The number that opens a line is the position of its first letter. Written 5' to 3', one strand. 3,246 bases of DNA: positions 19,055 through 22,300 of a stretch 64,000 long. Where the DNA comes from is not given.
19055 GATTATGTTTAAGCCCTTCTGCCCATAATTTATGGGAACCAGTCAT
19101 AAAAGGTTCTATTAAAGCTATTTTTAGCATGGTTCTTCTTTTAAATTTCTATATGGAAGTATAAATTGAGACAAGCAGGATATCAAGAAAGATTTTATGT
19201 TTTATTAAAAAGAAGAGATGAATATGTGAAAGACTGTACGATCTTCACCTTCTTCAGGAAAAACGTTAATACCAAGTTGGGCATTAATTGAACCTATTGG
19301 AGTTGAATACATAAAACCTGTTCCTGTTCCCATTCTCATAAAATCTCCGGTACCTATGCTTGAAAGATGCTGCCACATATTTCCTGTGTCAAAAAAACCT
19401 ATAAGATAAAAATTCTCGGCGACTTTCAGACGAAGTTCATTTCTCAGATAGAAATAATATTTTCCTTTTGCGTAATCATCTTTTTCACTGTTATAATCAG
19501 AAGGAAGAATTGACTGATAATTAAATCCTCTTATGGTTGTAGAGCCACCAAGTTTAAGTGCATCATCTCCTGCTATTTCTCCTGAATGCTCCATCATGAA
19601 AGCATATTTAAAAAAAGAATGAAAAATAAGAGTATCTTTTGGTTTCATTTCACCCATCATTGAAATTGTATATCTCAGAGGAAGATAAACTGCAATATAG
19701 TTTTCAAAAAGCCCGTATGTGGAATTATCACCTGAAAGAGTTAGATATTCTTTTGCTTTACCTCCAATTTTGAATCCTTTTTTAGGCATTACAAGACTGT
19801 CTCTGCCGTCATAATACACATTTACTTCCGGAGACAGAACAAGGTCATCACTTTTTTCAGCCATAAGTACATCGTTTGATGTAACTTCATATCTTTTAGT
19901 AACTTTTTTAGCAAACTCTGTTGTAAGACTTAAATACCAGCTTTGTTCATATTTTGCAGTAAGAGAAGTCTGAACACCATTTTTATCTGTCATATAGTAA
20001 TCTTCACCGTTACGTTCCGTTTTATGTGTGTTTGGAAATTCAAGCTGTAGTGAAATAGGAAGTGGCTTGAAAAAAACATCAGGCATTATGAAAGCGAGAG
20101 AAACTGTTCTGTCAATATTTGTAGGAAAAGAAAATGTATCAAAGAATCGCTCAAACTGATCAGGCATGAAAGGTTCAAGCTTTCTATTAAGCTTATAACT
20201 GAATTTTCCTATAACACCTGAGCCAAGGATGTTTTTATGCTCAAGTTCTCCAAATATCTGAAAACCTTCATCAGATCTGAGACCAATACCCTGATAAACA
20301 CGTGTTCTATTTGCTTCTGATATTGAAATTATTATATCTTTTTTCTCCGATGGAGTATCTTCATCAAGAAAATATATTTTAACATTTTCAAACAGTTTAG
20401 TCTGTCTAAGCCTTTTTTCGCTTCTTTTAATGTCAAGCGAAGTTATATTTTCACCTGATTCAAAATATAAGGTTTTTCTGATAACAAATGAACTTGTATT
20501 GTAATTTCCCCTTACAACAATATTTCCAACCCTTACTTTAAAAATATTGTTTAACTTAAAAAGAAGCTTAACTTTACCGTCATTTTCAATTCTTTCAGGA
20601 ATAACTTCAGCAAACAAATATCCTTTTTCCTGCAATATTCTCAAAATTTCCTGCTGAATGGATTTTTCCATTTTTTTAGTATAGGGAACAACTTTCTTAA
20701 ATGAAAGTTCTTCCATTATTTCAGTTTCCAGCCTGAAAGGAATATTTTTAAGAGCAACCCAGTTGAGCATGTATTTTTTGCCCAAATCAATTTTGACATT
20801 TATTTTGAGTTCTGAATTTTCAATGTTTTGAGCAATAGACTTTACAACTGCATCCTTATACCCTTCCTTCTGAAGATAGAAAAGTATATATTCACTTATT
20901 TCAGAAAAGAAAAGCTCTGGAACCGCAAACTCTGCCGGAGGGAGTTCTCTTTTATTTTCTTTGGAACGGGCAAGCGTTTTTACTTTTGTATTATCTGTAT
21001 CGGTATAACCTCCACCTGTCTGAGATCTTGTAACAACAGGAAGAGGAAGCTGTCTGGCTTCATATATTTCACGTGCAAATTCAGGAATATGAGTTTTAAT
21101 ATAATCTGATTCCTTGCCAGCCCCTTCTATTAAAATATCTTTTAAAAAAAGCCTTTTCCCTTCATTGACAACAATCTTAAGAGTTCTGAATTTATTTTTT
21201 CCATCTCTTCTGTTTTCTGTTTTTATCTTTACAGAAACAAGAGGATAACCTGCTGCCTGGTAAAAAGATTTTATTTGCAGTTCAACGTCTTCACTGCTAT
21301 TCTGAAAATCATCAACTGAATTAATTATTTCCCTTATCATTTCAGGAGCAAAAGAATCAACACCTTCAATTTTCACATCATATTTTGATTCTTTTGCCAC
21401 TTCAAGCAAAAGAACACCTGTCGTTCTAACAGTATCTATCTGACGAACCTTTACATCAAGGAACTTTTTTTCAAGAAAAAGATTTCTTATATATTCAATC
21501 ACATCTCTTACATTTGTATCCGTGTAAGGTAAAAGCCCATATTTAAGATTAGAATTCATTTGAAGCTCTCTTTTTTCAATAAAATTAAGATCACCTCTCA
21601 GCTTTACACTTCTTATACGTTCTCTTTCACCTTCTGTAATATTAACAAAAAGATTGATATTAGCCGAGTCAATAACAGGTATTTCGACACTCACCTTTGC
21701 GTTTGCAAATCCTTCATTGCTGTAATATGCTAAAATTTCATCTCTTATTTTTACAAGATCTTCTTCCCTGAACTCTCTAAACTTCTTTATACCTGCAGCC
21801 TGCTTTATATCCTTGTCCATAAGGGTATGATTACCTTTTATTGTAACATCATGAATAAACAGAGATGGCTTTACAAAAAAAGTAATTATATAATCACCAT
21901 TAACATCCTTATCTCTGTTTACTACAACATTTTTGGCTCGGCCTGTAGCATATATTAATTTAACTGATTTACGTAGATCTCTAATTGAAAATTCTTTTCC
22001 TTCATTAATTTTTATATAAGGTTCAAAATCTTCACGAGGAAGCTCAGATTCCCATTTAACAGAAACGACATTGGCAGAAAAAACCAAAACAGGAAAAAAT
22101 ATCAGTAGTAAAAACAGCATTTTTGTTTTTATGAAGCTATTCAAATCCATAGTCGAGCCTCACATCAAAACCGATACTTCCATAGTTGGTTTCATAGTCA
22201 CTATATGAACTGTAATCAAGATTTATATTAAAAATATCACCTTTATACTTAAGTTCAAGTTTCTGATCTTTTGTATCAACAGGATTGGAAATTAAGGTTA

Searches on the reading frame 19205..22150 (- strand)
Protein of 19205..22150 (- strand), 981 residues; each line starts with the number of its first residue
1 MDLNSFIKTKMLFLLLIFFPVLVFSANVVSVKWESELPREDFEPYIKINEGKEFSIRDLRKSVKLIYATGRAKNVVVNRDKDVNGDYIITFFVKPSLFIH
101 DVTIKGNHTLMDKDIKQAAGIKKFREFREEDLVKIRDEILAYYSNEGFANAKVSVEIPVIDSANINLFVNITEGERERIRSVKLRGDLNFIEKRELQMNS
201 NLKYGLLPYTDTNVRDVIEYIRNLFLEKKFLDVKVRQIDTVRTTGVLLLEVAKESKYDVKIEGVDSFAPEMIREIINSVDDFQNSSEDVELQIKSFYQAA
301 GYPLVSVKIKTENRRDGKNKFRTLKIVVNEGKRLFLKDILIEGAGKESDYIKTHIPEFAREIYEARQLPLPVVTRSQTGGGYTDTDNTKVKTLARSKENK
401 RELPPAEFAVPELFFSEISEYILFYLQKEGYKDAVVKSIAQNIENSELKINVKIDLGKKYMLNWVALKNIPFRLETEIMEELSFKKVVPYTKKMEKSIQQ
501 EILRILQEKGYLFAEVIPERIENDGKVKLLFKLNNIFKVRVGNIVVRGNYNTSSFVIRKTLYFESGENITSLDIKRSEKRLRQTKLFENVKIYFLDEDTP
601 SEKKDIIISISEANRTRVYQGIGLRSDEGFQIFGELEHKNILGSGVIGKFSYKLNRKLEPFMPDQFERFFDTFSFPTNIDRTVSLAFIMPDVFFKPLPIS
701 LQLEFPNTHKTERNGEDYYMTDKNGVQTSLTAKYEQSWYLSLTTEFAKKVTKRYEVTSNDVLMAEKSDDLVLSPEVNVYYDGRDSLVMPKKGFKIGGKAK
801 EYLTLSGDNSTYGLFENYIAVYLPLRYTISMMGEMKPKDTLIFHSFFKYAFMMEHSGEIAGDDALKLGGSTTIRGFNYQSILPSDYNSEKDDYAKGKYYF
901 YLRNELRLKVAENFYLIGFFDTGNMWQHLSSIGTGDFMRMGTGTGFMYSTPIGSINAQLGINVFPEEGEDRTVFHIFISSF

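Call 23: search_protein_families(library=pfam, proteins=[window:19205-22150:-], max_evalue=0.001)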
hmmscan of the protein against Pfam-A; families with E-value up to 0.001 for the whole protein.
window:19205-22150:- (981 aa): 5 families
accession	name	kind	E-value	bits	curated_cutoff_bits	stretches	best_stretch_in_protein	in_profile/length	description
PF07244.20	POTRA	-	8.9e-32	110.1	21.3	3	99-174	3-79/79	Surface antigen variable number repeat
PF01103.29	Omp85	-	1.1e-23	84.7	24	1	678-979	17-322/325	Omp85 superfamily domain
PF08479.16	POTRA_2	-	1.4e-11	44.5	24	0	98-168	2-72/76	POTRA domain, ShlB-type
PF08478.15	POTRA_1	-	8.6e-08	32.8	23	0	540-592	2-54/69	POTRA domain, FtsQ-type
PF25280.1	POTRA2_Toc75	-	0.00063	20.3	27.5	0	122-174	62-111/112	Toc75-like, second POTRA domain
